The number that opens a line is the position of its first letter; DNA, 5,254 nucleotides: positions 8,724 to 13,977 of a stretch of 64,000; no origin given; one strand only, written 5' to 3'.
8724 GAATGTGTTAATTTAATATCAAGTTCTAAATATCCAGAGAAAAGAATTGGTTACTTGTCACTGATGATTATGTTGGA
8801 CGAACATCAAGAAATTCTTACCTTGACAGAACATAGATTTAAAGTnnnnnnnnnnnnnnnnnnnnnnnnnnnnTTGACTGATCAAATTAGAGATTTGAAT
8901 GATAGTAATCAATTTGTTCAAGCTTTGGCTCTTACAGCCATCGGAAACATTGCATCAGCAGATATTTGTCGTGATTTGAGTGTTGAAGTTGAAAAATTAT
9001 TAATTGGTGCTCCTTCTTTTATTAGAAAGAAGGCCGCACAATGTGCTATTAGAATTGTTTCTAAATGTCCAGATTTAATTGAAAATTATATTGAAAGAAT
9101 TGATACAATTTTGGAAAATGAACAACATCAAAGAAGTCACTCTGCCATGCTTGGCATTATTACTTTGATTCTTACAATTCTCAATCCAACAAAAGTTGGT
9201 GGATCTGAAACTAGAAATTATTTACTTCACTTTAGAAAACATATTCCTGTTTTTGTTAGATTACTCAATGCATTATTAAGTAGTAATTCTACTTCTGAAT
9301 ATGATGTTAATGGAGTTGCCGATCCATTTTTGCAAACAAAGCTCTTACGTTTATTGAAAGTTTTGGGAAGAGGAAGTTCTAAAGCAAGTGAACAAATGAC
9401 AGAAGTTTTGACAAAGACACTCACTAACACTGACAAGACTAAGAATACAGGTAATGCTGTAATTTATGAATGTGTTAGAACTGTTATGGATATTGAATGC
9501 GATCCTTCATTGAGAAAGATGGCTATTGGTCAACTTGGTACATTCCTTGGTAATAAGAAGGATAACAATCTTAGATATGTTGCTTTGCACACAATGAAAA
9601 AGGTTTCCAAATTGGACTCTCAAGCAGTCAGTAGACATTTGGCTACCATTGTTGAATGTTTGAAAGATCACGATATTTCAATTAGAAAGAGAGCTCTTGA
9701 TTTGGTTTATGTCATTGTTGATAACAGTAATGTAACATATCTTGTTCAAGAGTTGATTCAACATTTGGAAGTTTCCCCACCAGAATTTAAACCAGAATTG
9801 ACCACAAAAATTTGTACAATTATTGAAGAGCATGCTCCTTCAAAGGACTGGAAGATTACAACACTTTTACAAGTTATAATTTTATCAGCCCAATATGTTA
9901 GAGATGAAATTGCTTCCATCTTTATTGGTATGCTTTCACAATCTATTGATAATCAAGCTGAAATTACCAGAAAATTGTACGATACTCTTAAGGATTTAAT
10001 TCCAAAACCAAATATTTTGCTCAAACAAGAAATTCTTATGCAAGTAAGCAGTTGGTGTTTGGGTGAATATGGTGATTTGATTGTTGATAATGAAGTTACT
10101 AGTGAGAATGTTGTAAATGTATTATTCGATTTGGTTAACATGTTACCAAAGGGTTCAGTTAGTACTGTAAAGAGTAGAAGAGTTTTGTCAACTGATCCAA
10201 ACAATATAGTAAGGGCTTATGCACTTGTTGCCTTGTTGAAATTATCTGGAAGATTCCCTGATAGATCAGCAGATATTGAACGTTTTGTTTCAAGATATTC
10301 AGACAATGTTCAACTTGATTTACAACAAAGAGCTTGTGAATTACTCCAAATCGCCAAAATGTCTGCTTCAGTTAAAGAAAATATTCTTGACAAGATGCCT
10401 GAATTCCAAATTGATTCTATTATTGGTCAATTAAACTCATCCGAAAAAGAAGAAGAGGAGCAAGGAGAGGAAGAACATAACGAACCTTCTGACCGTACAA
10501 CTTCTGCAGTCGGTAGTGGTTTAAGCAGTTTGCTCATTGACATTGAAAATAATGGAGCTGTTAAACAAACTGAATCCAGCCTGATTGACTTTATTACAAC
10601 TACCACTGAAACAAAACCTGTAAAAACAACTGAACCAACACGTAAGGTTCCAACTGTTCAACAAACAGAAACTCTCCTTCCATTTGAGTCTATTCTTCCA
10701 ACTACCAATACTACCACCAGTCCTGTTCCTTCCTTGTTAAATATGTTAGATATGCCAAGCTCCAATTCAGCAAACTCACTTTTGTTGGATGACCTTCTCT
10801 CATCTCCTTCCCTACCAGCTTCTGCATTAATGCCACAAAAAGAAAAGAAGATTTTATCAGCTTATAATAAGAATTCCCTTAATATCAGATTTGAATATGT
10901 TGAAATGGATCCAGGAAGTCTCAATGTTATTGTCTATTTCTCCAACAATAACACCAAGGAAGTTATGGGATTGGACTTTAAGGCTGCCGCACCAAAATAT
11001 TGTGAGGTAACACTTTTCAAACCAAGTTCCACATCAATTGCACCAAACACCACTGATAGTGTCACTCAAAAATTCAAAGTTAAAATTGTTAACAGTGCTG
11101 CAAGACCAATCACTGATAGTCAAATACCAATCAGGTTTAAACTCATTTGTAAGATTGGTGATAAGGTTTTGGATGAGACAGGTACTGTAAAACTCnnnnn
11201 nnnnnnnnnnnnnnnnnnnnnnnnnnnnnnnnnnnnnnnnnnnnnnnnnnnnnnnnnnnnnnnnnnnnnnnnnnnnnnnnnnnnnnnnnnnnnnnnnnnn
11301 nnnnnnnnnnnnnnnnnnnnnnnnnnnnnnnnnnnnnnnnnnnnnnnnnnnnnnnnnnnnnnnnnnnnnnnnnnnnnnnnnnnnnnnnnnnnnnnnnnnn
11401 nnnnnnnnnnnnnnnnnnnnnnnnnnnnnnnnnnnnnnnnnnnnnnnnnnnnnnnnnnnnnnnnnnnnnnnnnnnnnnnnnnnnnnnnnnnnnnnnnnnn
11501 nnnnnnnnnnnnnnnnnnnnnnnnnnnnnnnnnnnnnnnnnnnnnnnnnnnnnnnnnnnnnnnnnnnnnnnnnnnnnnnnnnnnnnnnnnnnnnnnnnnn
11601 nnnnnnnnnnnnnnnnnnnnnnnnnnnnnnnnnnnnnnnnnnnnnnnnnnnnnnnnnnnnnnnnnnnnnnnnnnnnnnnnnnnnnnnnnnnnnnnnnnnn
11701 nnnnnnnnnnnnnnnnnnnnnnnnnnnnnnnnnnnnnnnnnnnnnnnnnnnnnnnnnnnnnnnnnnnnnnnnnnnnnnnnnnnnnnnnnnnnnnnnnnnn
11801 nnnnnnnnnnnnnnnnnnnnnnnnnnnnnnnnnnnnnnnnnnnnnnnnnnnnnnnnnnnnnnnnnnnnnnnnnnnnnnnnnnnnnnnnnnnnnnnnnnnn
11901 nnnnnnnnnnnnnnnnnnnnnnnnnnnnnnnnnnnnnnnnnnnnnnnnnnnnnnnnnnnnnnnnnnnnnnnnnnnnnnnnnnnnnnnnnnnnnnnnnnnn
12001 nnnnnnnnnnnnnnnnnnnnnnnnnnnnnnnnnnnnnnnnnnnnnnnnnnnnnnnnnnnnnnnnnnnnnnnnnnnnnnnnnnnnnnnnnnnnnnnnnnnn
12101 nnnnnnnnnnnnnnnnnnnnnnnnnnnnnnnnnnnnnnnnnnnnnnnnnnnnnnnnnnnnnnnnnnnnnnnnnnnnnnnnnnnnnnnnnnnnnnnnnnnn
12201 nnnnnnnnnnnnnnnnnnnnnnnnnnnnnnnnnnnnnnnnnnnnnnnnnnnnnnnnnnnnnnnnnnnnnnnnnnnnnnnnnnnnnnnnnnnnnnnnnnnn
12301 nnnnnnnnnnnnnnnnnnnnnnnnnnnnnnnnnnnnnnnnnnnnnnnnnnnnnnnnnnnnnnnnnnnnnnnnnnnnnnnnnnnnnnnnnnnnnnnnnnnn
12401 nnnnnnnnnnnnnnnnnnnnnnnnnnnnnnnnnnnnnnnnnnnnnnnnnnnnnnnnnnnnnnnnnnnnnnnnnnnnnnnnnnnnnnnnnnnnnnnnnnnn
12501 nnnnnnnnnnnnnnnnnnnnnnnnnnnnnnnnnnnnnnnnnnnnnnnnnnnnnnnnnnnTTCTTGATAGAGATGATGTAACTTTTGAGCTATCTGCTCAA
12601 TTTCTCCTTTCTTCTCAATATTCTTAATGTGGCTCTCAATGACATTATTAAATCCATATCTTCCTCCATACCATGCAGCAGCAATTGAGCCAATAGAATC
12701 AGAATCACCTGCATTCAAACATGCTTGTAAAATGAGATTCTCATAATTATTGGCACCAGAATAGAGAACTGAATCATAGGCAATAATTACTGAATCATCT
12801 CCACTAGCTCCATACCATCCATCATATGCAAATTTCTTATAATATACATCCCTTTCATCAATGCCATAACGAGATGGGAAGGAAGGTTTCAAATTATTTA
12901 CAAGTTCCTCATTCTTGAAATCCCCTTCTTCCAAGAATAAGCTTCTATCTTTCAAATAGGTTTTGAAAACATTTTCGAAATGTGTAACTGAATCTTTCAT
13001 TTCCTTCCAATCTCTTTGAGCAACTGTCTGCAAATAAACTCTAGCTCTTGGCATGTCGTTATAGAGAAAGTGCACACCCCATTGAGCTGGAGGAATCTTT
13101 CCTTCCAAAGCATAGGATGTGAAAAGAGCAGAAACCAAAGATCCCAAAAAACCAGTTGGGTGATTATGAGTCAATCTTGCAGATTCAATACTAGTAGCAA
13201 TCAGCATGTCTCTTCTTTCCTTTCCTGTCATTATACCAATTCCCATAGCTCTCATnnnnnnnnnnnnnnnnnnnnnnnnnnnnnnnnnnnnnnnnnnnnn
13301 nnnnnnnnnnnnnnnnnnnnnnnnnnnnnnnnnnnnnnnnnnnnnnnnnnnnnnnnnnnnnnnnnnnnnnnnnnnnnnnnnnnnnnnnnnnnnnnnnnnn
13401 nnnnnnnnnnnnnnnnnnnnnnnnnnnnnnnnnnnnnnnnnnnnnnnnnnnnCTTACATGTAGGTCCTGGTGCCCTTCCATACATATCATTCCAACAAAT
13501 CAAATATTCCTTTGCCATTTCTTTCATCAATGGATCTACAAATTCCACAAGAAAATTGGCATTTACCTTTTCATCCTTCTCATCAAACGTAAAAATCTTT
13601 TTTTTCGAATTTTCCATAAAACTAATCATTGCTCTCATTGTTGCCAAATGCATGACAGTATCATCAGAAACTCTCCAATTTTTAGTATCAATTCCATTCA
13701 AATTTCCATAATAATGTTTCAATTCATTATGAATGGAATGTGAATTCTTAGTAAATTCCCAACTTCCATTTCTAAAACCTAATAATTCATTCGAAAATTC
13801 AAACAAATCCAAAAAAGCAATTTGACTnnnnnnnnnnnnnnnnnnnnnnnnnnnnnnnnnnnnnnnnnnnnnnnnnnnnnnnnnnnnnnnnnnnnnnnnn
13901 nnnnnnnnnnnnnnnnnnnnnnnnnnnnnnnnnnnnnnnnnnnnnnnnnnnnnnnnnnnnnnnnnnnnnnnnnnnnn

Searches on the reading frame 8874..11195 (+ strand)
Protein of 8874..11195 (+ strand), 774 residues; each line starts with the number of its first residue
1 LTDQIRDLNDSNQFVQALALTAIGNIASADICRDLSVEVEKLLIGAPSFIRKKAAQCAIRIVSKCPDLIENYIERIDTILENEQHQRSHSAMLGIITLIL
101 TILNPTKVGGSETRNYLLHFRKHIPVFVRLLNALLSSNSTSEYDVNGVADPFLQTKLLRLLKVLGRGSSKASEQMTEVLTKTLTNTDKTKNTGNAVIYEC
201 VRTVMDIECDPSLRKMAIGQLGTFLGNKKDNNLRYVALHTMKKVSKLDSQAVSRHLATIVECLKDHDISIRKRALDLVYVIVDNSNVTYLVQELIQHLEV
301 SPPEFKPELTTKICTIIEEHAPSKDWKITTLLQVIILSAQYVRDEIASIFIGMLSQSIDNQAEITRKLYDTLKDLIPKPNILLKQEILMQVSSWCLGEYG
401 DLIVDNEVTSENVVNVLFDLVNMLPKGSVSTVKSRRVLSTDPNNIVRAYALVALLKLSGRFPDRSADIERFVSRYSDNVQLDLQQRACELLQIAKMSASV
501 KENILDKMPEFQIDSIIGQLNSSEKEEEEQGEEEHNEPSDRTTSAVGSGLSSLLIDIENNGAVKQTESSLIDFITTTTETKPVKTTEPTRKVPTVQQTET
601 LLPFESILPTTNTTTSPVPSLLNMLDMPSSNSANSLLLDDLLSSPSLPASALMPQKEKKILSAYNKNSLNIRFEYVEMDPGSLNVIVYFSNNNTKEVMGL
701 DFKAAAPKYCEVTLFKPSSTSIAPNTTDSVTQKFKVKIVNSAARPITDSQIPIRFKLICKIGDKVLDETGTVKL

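Call 17: search_protein_families(library=pfam, max_evalue=0.00001, proteins=[window:8874-11195:+])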
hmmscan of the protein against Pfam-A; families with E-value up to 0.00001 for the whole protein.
window:8874-11195:+ (774 aa): 2 families
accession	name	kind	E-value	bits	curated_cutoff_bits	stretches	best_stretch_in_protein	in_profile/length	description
PF01602.26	Adaptin_N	-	1.1e-86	291.9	37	1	6-497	86-523/524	Adaptin N terminal region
PF02883.26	Alpha_adaptinC2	-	3.8e-11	43.7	27.6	1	662-746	4-82/111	Adaptin C-terminal domain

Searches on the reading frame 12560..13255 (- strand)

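Call 36: search_protein_families(library=pfam, max_evalue=0.01, proteins=[window:12560-13255:-])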
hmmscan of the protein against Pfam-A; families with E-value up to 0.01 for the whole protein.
window:12560-13255:- (232 aa): 1 family
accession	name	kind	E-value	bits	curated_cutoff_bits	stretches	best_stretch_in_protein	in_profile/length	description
PF03747.19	ADP_ribosyl_GH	-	2.4e-24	86.9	26.2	1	1-205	127-284/287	ADP-ribosylglycohydrolase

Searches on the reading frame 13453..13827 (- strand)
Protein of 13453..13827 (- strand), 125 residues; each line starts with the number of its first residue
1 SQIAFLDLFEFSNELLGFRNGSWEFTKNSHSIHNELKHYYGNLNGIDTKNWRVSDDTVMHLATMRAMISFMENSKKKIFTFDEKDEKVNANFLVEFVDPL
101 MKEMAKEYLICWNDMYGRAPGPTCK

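Call 36: search_protein_families(library=pfam, max_evalue=0.01, proteins=[window:13453-13827:-])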
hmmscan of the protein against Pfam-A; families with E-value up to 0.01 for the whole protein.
window:13453-13827:- (125 aa): 1 family
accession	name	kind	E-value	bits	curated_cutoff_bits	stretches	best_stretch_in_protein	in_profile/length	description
PF03747.19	ADP_ribosyl_GH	-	1.5e-06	28.5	26.2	1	33-125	21-98/287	ADP-ribosylglycohydrolase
